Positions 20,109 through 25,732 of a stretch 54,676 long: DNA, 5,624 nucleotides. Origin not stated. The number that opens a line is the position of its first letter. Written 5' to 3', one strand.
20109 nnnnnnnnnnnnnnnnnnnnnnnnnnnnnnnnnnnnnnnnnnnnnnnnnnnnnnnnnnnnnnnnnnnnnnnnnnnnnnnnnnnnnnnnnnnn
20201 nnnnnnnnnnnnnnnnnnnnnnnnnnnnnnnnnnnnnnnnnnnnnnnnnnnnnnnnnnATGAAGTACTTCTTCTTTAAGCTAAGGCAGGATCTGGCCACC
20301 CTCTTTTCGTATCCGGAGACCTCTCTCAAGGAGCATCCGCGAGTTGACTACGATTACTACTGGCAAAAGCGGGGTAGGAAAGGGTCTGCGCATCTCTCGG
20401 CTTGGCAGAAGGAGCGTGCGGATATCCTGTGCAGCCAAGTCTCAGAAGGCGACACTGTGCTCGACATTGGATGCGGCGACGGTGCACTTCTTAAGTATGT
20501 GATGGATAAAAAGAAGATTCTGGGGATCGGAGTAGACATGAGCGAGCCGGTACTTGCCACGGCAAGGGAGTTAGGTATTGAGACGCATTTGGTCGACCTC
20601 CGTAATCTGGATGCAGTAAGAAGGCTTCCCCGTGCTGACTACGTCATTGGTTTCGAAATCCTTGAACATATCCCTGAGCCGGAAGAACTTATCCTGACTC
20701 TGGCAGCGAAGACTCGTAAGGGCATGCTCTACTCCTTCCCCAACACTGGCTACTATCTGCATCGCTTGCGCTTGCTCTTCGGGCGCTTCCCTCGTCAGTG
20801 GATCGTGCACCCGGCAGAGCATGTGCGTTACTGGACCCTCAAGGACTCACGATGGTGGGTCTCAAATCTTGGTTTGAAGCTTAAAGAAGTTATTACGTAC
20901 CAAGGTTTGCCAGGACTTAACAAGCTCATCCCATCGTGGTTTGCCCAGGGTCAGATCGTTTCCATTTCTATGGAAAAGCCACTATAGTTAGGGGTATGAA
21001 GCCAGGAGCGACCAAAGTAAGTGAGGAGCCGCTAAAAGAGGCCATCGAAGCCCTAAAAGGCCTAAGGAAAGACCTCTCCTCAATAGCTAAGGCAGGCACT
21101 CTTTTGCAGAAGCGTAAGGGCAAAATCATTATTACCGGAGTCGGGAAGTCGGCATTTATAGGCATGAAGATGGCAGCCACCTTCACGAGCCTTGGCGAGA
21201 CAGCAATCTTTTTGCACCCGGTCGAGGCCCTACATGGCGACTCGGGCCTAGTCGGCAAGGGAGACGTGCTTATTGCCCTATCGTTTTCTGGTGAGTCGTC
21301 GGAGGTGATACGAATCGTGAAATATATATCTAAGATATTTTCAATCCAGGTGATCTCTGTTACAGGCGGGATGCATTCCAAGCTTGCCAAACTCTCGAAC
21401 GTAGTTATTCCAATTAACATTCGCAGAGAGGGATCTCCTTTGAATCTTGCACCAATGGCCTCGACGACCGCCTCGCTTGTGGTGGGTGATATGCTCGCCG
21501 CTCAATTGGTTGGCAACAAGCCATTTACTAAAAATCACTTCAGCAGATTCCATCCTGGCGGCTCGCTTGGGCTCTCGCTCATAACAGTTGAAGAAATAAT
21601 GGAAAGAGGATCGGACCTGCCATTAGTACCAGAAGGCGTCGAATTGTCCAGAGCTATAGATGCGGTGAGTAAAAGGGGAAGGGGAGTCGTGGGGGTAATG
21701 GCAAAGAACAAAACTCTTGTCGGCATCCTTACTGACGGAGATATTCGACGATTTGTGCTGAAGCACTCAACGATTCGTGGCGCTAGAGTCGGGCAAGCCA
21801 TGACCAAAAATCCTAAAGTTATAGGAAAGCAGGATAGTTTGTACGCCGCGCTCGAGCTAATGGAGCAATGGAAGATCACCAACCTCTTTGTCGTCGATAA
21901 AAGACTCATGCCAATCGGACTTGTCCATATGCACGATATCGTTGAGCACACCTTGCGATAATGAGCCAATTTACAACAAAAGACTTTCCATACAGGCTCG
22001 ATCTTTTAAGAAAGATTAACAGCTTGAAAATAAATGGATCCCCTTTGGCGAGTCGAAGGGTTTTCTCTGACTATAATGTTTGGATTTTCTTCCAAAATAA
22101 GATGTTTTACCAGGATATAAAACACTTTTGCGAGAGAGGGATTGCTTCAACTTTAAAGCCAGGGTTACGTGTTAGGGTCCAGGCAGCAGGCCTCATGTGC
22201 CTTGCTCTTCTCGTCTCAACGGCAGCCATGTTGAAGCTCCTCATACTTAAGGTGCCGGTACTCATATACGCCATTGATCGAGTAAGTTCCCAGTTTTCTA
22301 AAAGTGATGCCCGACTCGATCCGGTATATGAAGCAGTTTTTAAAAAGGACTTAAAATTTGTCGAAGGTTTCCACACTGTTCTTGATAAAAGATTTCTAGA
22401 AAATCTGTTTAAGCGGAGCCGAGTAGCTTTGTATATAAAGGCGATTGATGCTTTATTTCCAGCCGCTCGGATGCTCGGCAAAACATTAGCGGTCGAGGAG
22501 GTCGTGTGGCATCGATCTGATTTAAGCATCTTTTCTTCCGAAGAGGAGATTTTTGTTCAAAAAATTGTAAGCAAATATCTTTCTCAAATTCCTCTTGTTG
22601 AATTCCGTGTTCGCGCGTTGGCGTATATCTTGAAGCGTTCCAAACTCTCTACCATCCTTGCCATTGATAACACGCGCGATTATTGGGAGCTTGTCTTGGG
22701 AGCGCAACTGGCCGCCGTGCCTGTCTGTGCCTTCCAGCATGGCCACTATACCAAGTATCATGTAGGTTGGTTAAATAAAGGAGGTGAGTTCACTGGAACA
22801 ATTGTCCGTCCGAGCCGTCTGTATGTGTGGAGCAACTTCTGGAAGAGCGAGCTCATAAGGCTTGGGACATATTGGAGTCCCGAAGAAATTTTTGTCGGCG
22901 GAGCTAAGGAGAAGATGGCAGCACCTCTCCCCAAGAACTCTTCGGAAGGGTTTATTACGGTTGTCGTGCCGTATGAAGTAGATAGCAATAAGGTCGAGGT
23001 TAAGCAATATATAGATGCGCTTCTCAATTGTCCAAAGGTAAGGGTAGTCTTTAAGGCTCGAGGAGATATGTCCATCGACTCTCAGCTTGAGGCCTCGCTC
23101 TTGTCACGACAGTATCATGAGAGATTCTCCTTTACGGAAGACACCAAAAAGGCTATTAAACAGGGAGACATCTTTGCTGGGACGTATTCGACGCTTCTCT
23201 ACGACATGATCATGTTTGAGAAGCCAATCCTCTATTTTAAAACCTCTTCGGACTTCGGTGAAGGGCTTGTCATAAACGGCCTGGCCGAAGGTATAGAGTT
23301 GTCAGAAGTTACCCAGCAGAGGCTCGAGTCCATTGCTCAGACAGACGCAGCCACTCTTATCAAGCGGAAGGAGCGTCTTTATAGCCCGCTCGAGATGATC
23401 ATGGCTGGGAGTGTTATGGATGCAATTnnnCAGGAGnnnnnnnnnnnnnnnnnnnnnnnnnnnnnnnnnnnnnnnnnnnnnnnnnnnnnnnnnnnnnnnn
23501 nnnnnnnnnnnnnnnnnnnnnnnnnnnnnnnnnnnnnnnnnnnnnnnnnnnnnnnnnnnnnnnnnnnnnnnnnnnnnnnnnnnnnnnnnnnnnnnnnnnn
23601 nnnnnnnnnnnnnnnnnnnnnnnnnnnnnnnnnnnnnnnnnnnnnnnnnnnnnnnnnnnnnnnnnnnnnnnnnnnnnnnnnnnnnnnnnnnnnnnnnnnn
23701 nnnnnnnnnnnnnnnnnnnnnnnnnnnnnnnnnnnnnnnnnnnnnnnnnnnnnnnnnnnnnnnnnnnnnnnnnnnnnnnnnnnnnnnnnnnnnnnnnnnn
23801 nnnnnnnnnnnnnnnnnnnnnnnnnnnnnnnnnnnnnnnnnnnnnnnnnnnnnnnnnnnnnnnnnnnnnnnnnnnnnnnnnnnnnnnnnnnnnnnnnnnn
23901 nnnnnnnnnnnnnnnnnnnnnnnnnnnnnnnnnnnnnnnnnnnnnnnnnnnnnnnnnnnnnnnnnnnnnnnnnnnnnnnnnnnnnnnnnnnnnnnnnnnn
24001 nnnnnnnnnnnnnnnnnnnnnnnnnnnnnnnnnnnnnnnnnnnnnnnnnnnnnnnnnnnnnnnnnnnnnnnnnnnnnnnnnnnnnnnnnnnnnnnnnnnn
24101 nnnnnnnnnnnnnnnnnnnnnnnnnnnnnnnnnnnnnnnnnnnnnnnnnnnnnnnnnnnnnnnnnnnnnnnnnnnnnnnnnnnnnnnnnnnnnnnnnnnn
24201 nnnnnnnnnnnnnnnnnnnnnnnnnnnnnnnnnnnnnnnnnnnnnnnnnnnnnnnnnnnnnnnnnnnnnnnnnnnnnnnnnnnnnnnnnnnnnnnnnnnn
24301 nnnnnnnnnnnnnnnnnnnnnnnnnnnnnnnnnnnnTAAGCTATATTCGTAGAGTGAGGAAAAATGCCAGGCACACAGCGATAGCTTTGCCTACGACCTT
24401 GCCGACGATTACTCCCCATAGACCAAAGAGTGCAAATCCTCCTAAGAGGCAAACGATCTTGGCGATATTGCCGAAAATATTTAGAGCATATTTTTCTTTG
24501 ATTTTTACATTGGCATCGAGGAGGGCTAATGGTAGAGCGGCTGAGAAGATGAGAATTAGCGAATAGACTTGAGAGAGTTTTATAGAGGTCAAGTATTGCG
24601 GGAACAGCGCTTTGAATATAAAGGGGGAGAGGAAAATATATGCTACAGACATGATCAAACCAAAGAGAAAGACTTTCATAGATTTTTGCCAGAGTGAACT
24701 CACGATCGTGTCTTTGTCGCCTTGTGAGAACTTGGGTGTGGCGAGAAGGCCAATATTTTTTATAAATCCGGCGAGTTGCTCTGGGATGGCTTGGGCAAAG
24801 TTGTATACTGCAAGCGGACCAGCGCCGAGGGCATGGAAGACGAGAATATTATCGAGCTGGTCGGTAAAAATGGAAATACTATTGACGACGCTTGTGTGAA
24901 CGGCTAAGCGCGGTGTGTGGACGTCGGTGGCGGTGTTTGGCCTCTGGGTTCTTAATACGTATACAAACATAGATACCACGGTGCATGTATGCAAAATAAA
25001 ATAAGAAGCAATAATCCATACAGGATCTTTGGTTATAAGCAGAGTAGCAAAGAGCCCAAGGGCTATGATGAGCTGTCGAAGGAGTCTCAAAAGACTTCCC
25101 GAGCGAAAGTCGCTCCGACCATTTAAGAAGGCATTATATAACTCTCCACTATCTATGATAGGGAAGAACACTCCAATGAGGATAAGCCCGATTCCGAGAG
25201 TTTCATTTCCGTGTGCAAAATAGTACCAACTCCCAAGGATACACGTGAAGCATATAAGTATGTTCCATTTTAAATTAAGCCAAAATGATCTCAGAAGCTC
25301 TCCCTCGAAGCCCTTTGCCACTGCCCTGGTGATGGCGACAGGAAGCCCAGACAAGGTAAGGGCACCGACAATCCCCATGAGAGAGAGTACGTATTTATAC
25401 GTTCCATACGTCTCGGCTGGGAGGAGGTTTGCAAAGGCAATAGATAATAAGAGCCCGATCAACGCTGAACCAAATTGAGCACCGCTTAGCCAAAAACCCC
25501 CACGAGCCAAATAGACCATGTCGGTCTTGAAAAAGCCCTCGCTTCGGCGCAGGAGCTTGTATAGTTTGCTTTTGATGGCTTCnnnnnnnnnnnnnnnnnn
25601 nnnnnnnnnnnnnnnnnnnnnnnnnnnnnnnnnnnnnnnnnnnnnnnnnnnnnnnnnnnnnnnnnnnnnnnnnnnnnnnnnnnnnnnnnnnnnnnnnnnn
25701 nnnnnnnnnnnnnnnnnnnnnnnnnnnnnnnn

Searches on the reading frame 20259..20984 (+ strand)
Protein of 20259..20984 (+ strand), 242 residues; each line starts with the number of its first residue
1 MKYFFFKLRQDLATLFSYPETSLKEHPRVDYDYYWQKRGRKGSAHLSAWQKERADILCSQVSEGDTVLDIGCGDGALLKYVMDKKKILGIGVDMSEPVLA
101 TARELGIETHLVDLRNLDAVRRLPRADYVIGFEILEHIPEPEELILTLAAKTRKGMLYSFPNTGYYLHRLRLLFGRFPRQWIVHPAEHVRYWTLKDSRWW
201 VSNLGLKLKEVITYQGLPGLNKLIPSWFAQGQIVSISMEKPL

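Call 3: search_protein_families(library=pfam, proteins=[window:20259-20984:+], max_evalue=0.01)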
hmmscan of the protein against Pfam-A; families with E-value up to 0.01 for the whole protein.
window:20259-20984:+ (242 aa): 8 families
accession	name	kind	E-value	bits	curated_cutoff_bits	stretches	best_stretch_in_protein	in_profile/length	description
PF07021.18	MetW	-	1.3e-14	54.8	21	1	56-180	6-130/193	Methionine biosynthesis protein MetW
PF13489.12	Methyltransf_23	-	5.8e-13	49.3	27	1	62-209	21-162/164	Methyltransferase domain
PF08242.18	Methyltransf_12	-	4.5e-09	37.4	30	1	68-150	1-90/98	Methyltransferase domain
PF13649.12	Methyltransf_25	-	3.5e-08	34.5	27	1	67-144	1-85/97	Methyltransferase domain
PF08241.18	Methyltransf_11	-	1.4e-07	32.5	21.2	1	68-151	1-86/95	Methyltransferase domain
PF13847.12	Methyltransf_31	-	3.4e-07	30.5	27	1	63-158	3-107/145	Methyltransferase domain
PF02353.26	CMAS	-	3.1e-06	27.2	27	1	43-138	40-140/273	Mycolic acid cyclopropane synthetase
PF01728.25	FtsJ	-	0.00071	20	24.1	1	61-128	19-94/181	FtsJ-like methyltransferase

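Call 4: search_protein_families(library=ncbifam, proteins=[window:20259-20984:+], max_evalue=0.01)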
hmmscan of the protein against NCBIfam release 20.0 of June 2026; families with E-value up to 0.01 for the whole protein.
window:20259-20984:+ (242 aa): 20 families
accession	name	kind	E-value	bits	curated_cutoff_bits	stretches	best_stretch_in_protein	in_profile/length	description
TIGR02081.1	metW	equivalog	9.7e-19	67.7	189.5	1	57-216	7-170/194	methionine biosynthesis protein MetW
TIGR01983.1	UbiG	equivalog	3.4e-10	39.6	102.95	1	61-154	47-145/228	bifunctional 2-polyprenyl-6-hydroxyphenol methylase/3-demethylubiquinol 3-O-methyltransferase UbiG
NF045667.1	MTase_DVU1556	equivalog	1.3e-08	34.6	155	1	59-108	18-67/213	DVU_1556 family methyltransferase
NF008686.0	PRK11705.1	equivalog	9.2e-08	31.5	400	1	42-138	144-241/383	cyclopropane fatty acyl phospholipid synthase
NF043040.1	corrin_prot_MT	hypoth_equivalog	3.4e-07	29.9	180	1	54-105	32-82/216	corrinoid protein-associated methyltransferase CpaM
TIGR02021.1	BchM-ChlM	equivalog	6.6e-07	29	158.9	1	56-180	47-175/218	magnesium protoporphyrin IX methyltransferase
NF010703.0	PRK14103.1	equivalog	7.7e-06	25.5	320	1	63-157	29-121/256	trans-aconitate 2-methyltransferase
TIGR04074.1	bacter_Hen1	equivalog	1.6e-05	23.6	340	1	50-104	267-324/462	3' terminal RNA ribose 2'-O-methyltransferase Hen1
NF040703.1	cyclopro_CfaB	exception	5.5e-05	22.1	650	1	41-138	135-239/393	C17 cyclopropane fatty acid synthase CfaB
TIGR04543.1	ketoArg_3Met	equivalog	0.00018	20.7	425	1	61-110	147-197/336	2-ketoarginine methyltransferase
TIGR02072.1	BioC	equivalog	0.00034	20.5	184.95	1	48-118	14-92/244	malonyl-ACP O-methyltransferase BioC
NF001244.0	PRK00216.1-5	equivalog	0.00048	19.5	216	1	48-104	35-91/236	bifunctional demethylmenaquinone methyltransferase/2-methoxy-6-polyprenyl-1,4-benzoquinol methylase UbiE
TIGR01934.1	MenG_MenH_UbiE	subfamily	0.002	17.5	158.35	1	48-107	26-83/223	ubiquinone/menaquinone biosynthesis methyltransferase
NF007610.0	PRK10258.1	equivalog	0.0024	17.2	342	1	47-106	24-84/251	malonyl-ACP O-methyltransferase BioC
NF050150.1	RiPP_MTase_ApyS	equivalog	0.0024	17.1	400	1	65-105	143-184/323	RiPP biosynthesis methyltransferase ApyS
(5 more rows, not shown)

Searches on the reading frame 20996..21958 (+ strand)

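Call 3: search_protein_families(library=pfam, proteins=[window:20996-21958:+], max_evalue=0.01)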
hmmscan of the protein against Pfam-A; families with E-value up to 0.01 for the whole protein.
window:20996-21958:+ (321 aa): 3 families
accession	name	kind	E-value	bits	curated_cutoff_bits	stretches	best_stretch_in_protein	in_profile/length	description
PF01380.27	SIS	-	3.9e-22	78.9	25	1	37-168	2-129/131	SIS domain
PF00571.33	CBS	-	1.6e-15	57.6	24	2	265-318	1-54/57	CBS domain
PF13580.11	SIS_2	-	3.9e-05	24.1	27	0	88-124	103-138/138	SIS domain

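Call 4: search_protein_families(library=ncbifam, proteins=[window:20996-21958:+], max_evalue=0.01)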
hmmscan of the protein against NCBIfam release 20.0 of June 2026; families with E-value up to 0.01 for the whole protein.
window:20996-21958:+ (321 aa): 30 families (the best 25 are shown)
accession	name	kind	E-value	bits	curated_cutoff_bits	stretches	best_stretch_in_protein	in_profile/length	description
TIGR00393.1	kpsF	subfamily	4.8e-74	249.3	203.7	1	42-311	1-268/268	KpsF/GutQ family sugar-phosphate isomerase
NF008141.0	PRK10892.1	equivalog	1.1e-67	228.6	505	1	29-317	37-324/328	arabinose-5-phosphate isomerase KdsD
NF008581.0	PRK11543.1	equivalog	1.2e-65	221.7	481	1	17-316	21-316/321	arabinose-5-phosphate isomerase GutQ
NF010701.0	PRK14101.1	equivalog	1e-10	40.4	920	1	6-173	432-596/638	bifunctional transcriptional regulator/glucokinase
NF041552.1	TF_PrdR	equivalog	9e-10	37.5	795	1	196-318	6-124/577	sigma-54 dependent transcriptional regulator PrdR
TIGR03127.2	RuMP_HxlB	equivalog_domain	2.4e-08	34.1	160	1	40-181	29-169/178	6-phospho-3-hexuloisomerase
NF008458.0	PRK11337.1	equivalog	4.3e-08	32.5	378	1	26-149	127-246/293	MurR/RpiR family transcriptional regulator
NF008590.0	PRK11557.1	equivalog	7.9e-08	32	355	1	31-173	123-261/282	MurR/RpiR family transcriptional regulator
NF040776.2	AlsR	equivalog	1.6e-07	30.5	400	1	26-138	115-225/279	transcriptional repressor AlsR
NF053603.1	HhpR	exception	1.6e-06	27.5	520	1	207-317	70-181/282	CBS domain-containing high hydrostatic pressure regulator HhpR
TIGR00441.1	gmhA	equivalog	2.6e-06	27.6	209.45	1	86-139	77-129/154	D-sedoheptulose 7-phosphate isomerase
NF041755.1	RuMP_HxlAB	equivalog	3.6e-06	26.2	500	1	37-157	243-356/391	bifunctional 3-hexulose-6-phosphate synthase/6-phospho-3-hexuloisomerase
TIGR01302.1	IMP_dehydrog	equivalog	3.8e-06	26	481.5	1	235-318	117-199/450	IMP dehydrogenase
NF008451.0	PRK11302.1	subfamily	5.3e-06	26.1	296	1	19-171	105-254/286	transcriptional regulator HexR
NF001628.0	PRK00414.1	equivalog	7.5e-06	25.7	265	1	87-140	110-162/192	D-sedoheptulose 7-phosphate isomerase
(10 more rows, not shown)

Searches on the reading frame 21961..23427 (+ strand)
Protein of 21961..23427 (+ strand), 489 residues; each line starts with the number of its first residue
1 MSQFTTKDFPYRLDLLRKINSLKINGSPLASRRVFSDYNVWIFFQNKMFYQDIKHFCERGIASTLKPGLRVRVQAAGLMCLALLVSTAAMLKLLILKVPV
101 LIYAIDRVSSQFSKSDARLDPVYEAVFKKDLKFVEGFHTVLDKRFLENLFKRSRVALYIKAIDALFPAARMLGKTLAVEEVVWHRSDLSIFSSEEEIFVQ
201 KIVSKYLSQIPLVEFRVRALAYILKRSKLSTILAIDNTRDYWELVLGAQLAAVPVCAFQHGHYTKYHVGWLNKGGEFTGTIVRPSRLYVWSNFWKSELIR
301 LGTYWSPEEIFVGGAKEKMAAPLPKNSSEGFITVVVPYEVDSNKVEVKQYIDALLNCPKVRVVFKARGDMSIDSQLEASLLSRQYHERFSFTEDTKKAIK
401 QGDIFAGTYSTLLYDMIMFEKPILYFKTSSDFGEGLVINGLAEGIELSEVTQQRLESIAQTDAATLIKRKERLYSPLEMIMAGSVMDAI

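Call 37: search_protein_families(library=pfam, proteins=[window:21961-23427:+], max_evalue=0.001)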
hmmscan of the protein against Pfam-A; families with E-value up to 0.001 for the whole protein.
window:21961-23427:+ (489 aa): 0 families

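Call 83: search_protein_families(library=ncbifam, proteins=[window:21961-23427:+], max_evalue=0.01)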
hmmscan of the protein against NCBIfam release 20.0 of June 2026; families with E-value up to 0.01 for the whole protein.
window:21961-23427:+ (489 aa): 0 families

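Call 84: search_solved_structures(query=window:21961-23427:+, max_evalue=1)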
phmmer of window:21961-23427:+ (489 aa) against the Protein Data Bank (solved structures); distinct sequences matched with E-value up to 1: 1.
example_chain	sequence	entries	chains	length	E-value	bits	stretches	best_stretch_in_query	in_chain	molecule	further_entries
5kzm_B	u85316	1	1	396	0.29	13.2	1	100-176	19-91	Tryptophan synthase beta chain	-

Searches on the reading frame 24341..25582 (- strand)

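Call 37: search_protein_families(library=pfam, proteins=[window:24341-25582:-], max_evalue=0.001)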
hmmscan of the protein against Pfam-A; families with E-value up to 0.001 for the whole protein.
window:24341-25582:- (413 aa): 1 family
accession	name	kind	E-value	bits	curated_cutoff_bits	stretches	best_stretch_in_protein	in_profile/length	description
PF01943.22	Polysacc_synt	-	7.2e-20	72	28.2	1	25-279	1-263/274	Polysaccharide biosynthesis protein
